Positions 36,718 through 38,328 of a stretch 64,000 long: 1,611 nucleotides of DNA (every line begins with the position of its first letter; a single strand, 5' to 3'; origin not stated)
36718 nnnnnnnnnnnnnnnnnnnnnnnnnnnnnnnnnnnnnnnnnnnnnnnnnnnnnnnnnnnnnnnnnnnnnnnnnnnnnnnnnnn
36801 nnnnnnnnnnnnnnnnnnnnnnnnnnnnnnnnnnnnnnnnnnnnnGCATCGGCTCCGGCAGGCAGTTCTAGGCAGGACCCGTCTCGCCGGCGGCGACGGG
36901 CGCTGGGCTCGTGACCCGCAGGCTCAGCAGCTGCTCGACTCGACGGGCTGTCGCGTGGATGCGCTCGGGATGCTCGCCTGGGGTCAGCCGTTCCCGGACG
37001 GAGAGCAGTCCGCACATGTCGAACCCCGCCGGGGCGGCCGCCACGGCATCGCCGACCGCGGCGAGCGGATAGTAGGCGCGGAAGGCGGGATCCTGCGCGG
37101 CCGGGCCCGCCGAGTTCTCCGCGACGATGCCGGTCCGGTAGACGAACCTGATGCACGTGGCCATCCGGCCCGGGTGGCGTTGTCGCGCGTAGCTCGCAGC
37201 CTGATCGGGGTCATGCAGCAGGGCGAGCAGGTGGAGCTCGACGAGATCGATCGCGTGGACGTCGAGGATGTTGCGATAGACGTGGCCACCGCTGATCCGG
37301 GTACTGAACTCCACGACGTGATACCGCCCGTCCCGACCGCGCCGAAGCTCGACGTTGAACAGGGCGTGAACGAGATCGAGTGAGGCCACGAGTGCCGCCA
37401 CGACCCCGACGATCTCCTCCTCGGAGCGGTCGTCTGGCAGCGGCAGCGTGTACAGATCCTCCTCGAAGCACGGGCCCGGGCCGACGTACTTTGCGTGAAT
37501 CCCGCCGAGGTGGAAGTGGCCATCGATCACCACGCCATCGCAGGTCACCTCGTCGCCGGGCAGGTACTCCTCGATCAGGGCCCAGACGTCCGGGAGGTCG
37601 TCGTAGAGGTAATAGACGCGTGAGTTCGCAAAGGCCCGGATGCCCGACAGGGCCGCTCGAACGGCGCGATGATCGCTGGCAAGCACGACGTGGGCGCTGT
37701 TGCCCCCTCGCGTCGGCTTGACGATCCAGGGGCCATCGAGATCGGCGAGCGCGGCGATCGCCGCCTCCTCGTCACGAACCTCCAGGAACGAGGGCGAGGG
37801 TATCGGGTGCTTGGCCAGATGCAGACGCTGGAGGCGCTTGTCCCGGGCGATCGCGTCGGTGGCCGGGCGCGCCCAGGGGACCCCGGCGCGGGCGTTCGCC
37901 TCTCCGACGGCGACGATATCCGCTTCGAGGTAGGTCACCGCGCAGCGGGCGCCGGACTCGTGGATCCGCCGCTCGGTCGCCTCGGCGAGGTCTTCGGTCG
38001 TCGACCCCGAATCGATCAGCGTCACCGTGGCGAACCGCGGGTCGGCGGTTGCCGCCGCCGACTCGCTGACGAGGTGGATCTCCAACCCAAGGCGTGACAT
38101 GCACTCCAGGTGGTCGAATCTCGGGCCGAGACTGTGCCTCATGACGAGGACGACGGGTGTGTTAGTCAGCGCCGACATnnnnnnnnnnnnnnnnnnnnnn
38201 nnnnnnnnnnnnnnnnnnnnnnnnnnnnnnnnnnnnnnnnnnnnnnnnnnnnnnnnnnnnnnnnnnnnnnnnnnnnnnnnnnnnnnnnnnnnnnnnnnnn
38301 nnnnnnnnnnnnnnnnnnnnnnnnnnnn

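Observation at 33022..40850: Bacterial NOS placed beside two paralogous ATP-grasp ligases and an MFS exporter under a consensus promoter: candidate uncharacterised NO-dependent small-molecule pathway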

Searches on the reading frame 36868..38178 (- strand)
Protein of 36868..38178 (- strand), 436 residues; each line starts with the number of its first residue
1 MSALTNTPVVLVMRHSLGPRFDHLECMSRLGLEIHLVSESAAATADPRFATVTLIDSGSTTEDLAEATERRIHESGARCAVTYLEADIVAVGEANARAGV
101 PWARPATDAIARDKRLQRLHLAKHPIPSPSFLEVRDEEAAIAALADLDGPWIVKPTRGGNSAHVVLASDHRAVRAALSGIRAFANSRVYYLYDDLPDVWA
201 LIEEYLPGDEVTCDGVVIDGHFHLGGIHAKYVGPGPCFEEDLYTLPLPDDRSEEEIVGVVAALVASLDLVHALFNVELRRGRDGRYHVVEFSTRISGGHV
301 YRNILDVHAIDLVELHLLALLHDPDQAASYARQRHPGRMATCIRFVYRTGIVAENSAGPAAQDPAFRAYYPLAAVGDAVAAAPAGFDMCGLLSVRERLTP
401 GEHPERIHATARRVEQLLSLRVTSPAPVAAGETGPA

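Call 5: search_protein_families(library=pfam, proteins=[window:36868-38178:-], max_evalue=0.01)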
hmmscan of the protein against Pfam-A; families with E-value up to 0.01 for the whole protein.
window:36868-38178:- (436 aa): 4 families
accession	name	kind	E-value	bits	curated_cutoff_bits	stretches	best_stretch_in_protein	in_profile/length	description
PF13535.11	ATP-grasp_4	-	1.5e-12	47.8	27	1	150-298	4-155/160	ATP-grasp domain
PF15632.11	ATPgrasp_Ter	-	2.9e-05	24.3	29.1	1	201-326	6-114/131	ATP-grasp in the biosynthetic pathway with Ter operon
PF08443.16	RimK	-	0.0026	17.8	21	1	111-181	1-73/188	RimK-like ATP-grasp domain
PF02222.28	ATP-grasp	-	0.0087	16.2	27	0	120-160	2-42/179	ATP-grasp domain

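Call 7: find_encoding_contigs(protein=window:36868-38178:-, flank=10000, max_places=10)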
Protein window:36868-38178:- (436 aa): 1 contig read that carries it; 1 place shown.
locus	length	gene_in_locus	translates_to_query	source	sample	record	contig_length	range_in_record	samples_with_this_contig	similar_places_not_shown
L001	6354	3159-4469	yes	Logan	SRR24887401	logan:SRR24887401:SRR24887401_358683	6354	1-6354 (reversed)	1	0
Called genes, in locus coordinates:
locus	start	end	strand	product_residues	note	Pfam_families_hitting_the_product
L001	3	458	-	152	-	?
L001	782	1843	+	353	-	PF18130:ATPgrasp_N (faint), PF18603:LAL_C2 (faint), PF01071:GARS_A (faint), PF02786:CPSase_L_D2 (weak), PF13535:ATP-grasp_4, PF15632:ATPgrasp_Ter (weak)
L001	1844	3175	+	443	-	PF07690:MFS_1, PF00083:Sugar_tr (weak), PF07690:MFS_1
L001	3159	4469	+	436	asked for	PF13535:ATP-grasp_4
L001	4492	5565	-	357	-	PF02898:NO_synthase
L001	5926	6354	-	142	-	?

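Call 8: find_homologous_proteins(query=window:36868-38178:-)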
Query window:36868-38178:- (436 aa): 74 proteins with E <= 0.001 among 8000 candidates.
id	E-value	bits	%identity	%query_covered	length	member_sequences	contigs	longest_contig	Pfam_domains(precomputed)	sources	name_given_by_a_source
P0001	2.0e-285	964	99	100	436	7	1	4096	PF13535.12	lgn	-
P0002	4.3e-195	666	71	99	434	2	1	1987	PF13535.12,PF15632.12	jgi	-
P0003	4.3e-188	643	70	97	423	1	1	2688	PF13535.12,PF15632.12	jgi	jgi:biotin carboxylase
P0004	3.0e-185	634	70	97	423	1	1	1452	PF13535.12,PF15632.12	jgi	jgi:biotin carboxylase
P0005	1.1e-179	616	68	95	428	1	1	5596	PF13535.12,PF15632.12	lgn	-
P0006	4.9e-174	597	67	94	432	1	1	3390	PF13535.12,PF15632.12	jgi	jgi:hypothetical protein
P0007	3.8e-170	584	64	100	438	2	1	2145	PF13535.12,PF15632.12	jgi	jgi:biotin carboxylase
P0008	1.1e-148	514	59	97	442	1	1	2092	PF13535.12,PF15632.12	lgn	-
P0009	3.6e-142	492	56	98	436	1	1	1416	PF13535.12,PF15632.12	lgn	-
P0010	2.3e-137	476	60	87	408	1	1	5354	PF13535.12,PF15632.12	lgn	-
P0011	1.3e-134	467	57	88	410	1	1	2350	PF13535.12,PF15632.12,PF01071.25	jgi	jgi:ATP-grasp domain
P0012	3.5e-132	459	54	97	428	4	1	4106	PF13535.12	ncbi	ncbi:MAG: ATP-grasp domain-containing protein [Umezawaea sp.]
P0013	4.6e-131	455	53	96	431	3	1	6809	PF13535.12,PF15632.12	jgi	jgi:biotin carboxylase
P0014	1.3e-130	454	60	82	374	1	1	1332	PF13535.12,PF15632.12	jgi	jgi:biotin carboxylase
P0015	2.5e-129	450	52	97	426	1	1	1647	PF13535.12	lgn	-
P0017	1.5e-128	447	53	97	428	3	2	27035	PF13535.12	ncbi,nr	ncbi:MAG: ATP-grasp domain-containing protein [Actinomycetota bacterium]|nr:ATP-grasp domain-contain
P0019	2.3e-127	443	53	98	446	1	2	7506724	PF13535.12,PF15632.12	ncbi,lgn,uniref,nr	ncbi:ATP-grasp domain-containing protein [Nocardiopsis exhalans]|uniref:ATP-grasp domain-containing 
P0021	1.1e-126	441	53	96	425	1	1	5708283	PF13535.12,PF15632.12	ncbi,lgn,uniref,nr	ncbi:ATP-grasp domain-containing protein [Kitasatospora azatica]|uniref:ATP-grasp domain-containing 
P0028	1.4e-122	428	50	100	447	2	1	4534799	PF13535.12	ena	-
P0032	6.8e-118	412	50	97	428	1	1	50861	PF13535.12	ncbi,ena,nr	ncbi:MAG TPA: ATP-grasp domain-containing protein [Jatrophihabitans sp.]|nr:ATP-grasp domain-contain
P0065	2.7e-87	311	86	39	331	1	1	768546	-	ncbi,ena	-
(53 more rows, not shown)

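Call 9: find_encoding_contigs(protein=P0019, flank=10000, max_places=3)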
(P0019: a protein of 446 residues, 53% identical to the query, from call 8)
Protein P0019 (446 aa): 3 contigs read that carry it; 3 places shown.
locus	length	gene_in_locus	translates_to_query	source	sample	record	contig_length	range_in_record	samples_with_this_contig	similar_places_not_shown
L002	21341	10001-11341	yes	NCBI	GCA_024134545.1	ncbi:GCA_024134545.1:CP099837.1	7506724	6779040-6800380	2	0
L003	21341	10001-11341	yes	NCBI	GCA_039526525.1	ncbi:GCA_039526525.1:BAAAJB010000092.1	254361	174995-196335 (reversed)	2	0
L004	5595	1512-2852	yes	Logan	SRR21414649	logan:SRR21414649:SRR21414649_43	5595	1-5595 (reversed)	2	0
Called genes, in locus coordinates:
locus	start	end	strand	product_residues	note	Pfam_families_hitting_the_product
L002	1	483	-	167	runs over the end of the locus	PF01967:MoaC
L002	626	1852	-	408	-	PF03453:MoeA_N, PF00994:MoCF_biosynth, PF03454:MoeA_C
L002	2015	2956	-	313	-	PF00483:NTP_transferase, PF12804:NTP_transf_3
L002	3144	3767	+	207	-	PF01812:5-FTHF_cyc-lig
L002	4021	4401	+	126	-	-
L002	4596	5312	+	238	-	-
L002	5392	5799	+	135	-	PF01741:MscL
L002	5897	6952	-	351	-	PF02557:VanY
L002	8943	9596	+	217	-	PF08892:YqcI_YcgG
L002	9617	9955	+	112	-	PF07883:Cupin_2 (weak)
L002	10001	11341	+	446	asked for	PF13535:ATP-grasp_4, PF15632:ATPgrasp_Ter (weak)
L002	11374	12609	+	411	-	PF07690:MFS_1, PF00083:Sugar_tr, PF12832:MFS_1_like (weak)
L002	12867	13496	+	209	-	PF00196:GerE, PF08281:Sigma70_r4_2 (weak)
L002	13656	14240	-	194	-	-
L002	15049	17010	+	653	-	PF01510:Amidase_2 (faint)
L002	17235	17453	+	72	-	-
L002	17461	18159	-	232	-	PF00775:Dioxygenase_C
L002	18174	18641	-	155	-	PF07681:DoxX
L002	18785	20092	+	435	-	PF00196:GerE, PF08281:Sigma70_r4_2 (weak)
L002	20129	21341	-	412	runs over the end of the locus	PF13091:PLDc_2, PF00614:PLDc (faint), PF13091:PLDc_2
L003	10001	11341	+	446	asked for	PF13535:ATP-grasp_4, PF15632:ATPgrasp_Ter (weak)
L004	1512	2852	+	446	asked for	PF13535:ATP-grasp_4, PF15632:ATPgrasp_Ter (weak)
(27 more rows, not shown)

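Call 10: find_encoding_contigs(protein=P0021, flank=10000, max_places=3)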
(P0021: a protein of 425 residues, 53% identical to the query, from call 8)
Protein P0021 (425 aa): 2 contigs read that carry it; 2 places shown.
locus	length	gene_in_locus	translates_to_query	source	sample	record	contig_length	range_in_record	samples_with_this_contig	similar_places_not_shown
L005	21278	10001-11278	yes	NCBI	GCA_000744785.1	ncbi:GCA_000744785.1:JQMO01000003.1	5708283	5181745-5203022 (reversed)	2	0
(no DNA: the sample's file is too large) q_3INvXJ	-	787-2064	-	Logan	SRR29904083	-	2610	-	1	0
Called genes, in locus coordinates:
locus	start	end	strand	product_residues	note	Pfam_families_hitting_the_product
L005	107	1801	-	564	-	-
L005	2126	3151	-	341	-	PF00515:TPR_1 (faint), PF07719:TPR_2 (faint), PF13428:TPR_14 (faint), PF13424:TPR_12 (faint)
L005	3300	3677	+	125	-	-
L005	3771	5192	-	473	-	-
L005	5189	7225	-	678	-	-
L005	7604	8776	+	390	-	PF02898:NO_synthase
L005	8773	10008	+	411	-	PF07690:MFS_1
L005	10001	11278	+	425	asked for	PF13535:ATP-grasp_4, PF15632:ATPgrasp_Ter (faint)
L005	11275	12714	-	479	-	PF00392:GntR, PF00155:Aminotran_1_2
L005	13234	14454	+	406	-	PF18130:ATPgrasp_N (faint), PF02655:ATP-grasp_3, PF13549:ATP-grasp_5 (faint), PF01071:GARS_A, PF02786:CPSase_L_D2, PF07478:Dala_Dala_lig_C (weak), PF13535:ATP-grasp_4, PF15632:ATPgrasp_Ter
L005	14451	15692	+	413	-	PF07690:MFS_1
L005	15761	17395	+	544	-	PF00501:AMP-binding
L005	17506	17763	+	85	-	PF00550:PP-binding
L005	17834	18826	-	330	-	PF00135:COesterase, PF20434:BD-FAE, PF07859:Abhydrolase_3, PF00326:Peptidase_S9 (faint)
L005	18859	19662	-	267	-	PF00795:CN_hydrolase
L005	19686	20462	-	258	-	-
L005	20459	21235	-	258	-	PF00106:adh_short, PF13561:adh_short_C2, PF08659:KR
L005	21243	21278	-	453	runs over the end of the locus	-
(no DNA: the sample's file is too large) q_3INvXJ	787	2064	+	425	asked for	PF13535:ATP-grasp_4, PF15632:ATPgrasp_Ter (faint)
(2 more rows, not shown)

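Call 11: find_encoding_contigs(protein=P0065, flank=10000, max_places=3)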
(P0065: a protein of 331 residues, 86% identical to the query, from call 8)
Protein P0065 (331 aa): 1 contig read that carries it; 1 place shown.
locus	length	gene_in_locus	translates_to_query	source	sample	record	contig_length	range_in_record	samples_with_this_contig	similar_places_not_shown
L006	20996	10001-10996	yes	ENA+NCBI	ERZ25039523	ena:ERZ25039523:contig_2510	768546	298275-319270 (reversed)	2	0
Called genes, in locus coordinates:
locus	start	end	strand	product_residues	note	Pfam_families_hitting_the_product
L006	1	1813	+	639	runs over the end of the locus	PF01680:SOR_SNZ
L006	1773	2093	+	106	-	PF05690:ThiG (weak)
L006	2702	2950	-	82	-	-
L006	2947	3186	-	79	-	-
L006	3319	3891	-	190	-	-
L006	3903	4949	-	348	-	-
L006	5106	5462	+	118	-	PF02502:LacAB_rpiB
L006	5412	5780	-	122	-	PF00950:ABC-3 (weak)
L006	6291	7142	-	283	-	PF00005:ABC_tran, PF13304:AAA_21 (faint)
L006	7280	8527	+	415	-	PF18130:ATPgrasp_N (faint), PF01071:GARS_A (weak), PF02655:ATP-grasp_3 (weak), PF02786:CPSase_L_D2 (weak), PF13535:ATP-grasp_4, PF15632:ATPgrasp_Ter (weak), PF18603:LAL_C2 (weak)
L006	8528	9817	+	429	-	PF00083:Sugar_tr (weak), PF07690:MFS_1, PF12832:MFS_1_like (weak), PF07690:MFS_1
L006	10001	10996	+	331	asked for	-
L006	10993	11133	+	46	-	-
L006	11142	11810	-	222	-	PF02898:NO_synthase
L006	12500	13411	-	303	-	PF00753:Lactamase_B, PF12706:Lactamase_B_2 (weak)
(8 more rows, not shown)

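Call 14: find_related_loci(query=A1, collection=genome_contigs, flank=10000)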
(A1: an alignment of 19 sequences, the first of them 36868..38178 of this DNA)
Query A1 (436 aa) in genome_contigs; peptide patterns used: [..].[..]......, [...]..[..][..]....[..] (x = any residue, [..] = any of these).
600 stretches matched a pattern (row limit reached: there are more); 227 encode a relative of the query (tblastn E <= 1e-3); the best 80 are kept; 80 distinct loci.
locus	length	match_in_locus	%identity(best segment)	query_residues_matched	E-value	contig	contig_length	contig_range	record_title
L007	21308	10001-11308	92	1-436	0e+0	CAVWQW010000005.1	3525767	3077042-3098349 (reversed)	MAG: uncultured Solirubrobacterales bacterium isolate MFD01213.bin.1.21 genome assembly, contig: contig_1772, whole geno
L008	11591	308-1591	53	1-427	7e-130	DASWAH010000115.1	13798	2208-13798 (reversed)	MAG TPA_asm: Streptosporangiaceae bacterium isolate SMAG_U2650 k141_1139686, whole genome shotgun sequence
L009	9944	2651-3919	50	1-422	1e-127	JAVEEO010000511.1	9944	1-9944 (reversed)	MAG: Pseudonocardiales bacterium isolate BP_201 scaffold_2341028, whole genome shotgun sequence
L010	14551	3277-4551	51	6-432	5e-124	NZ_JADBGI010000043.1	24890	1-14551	Nocardiopsis coralli strain HNM0947 Scaffold43, whole genome shotgun sequence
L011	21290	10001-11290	50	3-434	1e-121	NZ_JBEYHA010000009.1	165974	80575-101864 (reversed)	Nocardiopsis sp. NPDC007018 NPDC007018_15_A1.ctg-0009, whole genome shotgun sequence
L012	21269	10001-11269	45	9-427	2e-105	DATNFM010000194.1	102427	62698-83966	MAG TPA_asm: Streptosporangiaceae bacterium isolate SMAG_U11295 k141_2595505, whole genome shotgun sequence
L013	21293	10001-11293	43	1-432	4e-101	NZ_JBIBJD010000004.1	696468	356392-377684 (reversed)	Streptomyces sp. NPDC007991 NPDC007991_180_E3.ctg-0004, whole genome shotgun sequence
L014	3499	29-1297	43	9-429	5e-103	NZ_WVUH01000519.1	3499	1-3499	Micromonospora echinofusca strain MPMI6 NODE_519_length_3499_cov_29.739, whole genome shotgun sequence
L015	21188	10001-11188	46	7-402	2e-99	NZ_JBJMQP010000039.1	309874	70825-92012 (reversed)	MAG: Hyalangium sp. isolate H3_16_all_fractions_metab_25_68_0 k255_1456742, whole genome shotgun sequence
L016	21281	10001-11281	46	7-434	7e-99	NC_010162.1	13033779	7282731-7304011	Sorangium cellulosum So ce56, complete sequence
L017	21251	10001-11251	41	2-422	5e-91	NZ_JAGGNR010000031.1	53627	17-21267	Paenibacillus polymyxa strain ISL-58 ISL58_32, whole genome shotgun sequence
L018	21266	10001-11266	54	1-422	2e-131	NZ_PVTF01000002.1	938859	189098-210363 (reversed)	Umezawaea tangerina strain DSM 44720 Ga0180964_102, whole genome shotgun sequence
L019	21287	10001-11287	39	3-425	1e-88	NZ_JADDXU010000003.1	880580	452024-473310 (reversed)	Streptomyces justiciae strain 3R004 3, whole genome shotgun sequence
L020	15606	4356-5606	40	9-422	4e-88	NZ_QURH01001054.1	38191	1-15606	Actinomadura logoneensis strain NEAU-G17 C4677, whole genome shotgun sequence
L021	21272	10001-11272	39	9-426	5e-87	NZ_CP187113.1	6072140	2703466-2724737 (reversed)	Streptomyces sp. BI20 chromosome, complete genome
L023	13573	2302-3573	37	4-428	7e-87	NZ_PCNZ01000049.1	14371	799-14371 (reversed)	Bacillus sp. MYb209 MYb209_contig000049, whole genome shotgun sequence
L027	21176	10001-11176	41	9-394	7e-85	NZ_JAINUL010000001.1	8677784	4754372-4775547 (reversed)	Streptomyces flavotricini strain NGL1 Scaffold_1, whole genome shotgun sequence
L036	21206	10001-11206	41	3-394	5e-88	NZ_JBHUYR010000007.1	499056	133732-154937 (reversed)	Streptomyces sp. NPDC057280 NPDC057280_383_C10.ctg-0007, whole genome shotgun sequence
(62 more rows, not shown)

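Call 18: search_protein_families(library=pfam, proteins=[L027:5678-6454:-, L027:6501-7130:-, L027:11379-12893:+, L027:14086-15672:+, L027:15669-16994:+, L027:16995-17468:+, L027:17465-18673:+, L027:18806-20938:+, L036:6706-7992:-, L027:12893-14090:+], max_evalue=0.001)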
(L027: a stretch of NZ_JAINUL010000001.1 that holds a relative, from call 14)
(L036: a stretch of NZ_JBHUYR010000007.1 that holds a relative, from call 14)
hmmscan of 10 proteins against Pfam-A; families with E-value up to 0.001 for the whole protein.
L027:5678-6454:- (258 aa): 1 family
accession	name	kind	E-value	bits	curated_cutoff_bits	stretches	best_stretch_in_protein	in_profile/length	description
PF10014.15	2OG-Fe_Oxy_2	-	6.7e-49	166.6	23.1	1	51-245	1-191/192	2OG-Fe dioxygenase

L027:6501-7130:- (209 aa): 1 family
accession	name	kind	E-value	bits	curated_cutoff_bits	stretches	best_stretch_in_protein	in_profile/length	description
PF12867.12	DinB_2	-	2.3e-18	67.3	24.8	1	57-181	11-128/128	DinB superfamily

L027:11379-12893:+ (504 aa): 1 family
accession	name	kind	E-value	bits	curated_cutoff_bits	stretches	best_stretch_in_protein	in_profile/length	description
PF00496.27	SBP_bac_5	-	1.8e-57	195.5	32.4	1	48-408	2-364/368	Bacterial extracellular solute-binding proteins, family 5 Middle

L027:14086-15672:+ (528 aa): 1 family
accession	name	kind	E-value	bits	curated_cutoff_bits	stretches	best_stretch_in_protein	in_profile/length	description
PF00202.27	Aminotran_3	-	3.4e-86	289.9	30.5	1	106-510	8-401/403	Aminotransferase class-III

L027:15669-16994:+ (441 aa): 4 families
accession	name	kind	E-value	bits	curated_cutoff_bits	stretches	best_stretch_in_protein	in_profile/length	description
PF13434.12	Lys_Orn_oxgnase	-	2.1e-80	270.8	21.3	1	8-358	2-338/339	L-lysine 6-monooxygenase/L-ornithine 5-monooxygenase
PF07992.20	Pyr_redox_2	-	8.4e-08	32.4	26.1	0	143-228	81-162/291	Pyridine nucleotide-disulphide oxidoreductase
PF13454.12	NAD_binding_9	-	9.8e-07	29.3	21.8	0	13-171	2-154/155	FAD-NAD(P)-binding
PF13738.12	Pyr_redox_3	-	2.1e-05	24.3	30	0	282-386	203-292/305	Pyridine nucleotide-disulphide oxidoreductase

L027:16995-17468:+ (157 aa): 5 families
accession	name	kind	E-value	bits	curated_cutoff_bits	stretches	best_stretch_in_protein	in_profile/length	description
PF07883.17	Cupin_2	-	5.2e-16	58.5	27.2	1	45-113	2-70/70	Cupin domain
PF02311.25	AraC_binding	-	5.1e-06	26.7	21.1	1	53-108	15-72/135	AraC-like ligand binding domain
PF00190.28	Cupin_1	-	0.00027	21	22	1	43-84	35-84/151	Cupin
PF01050.24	MannoseP_isomer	-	0.00034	21.2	23.6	1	47-115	34-103/116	Mannose-6-phosphate isomerase C-terminal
PF12973.13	Cupin_7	-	0.00058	20.1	27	1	44-77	36-69/105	ChrR Cupin-like domain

L027:17465-18673:+ (402 aa): 2 families
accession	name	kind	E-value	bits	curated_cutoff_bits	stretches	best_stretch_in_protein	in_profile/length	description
PF01266.30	DAO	-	5.7e-55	187.7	27.9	1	10-362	1-352/353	FAD dependent oxidoreductase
PF00899.27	ThiF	-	2.5e-05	24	28.1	1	9-44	21-56/238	ThiF family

L027:18806-20938:+ (710 aa): 2 families
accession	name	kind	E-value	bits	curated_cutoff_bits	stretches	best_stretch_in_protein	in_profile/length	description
PF09334.17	tRNA-synt_1g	-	2.2e-80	270.8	20.1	1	167-552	1-381/391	tRNA synthetases class I (M)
PF00133.28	tRNA-synt_1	-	1.1e-09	38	22.7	1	165-215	23-72/414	tRNA synthetases class I (I, L, M and V)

L036:6706-7992:- (428 aa): 3 families
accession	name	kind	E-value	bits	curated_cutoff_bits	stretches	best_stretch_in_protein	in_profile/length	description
PF07690.21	MFS_1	-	2.6e-47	161.9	33.4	2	21-367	4-345/347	Major Facilitator Superfamily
PF12832.13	MFS_1_like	-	7e-10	38.9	25.2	1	54-377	41-363/373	MFS_1 like family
PF13347.12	MFS_2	-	2.8e-06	26.6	27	1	11-122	226-335/427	MFS/sugar transport protein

L027:12893-14090:+ (399 aa): 2 families
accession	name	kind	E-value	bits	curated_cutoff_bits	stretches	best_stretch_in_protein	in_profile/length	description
PF13434.12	Lys_Orn_oxgnase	-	4.6e-85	286.2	21.3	1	7-345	2-338/339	L-lysine 6-monooxygenase/L-ornithine 5-monooxygenase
PF13738.12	Pyr_redox_3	-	2.6e-06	27.3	30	1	93-238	73-205/305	Pyridine nucleotide-disulphide oxidoreductase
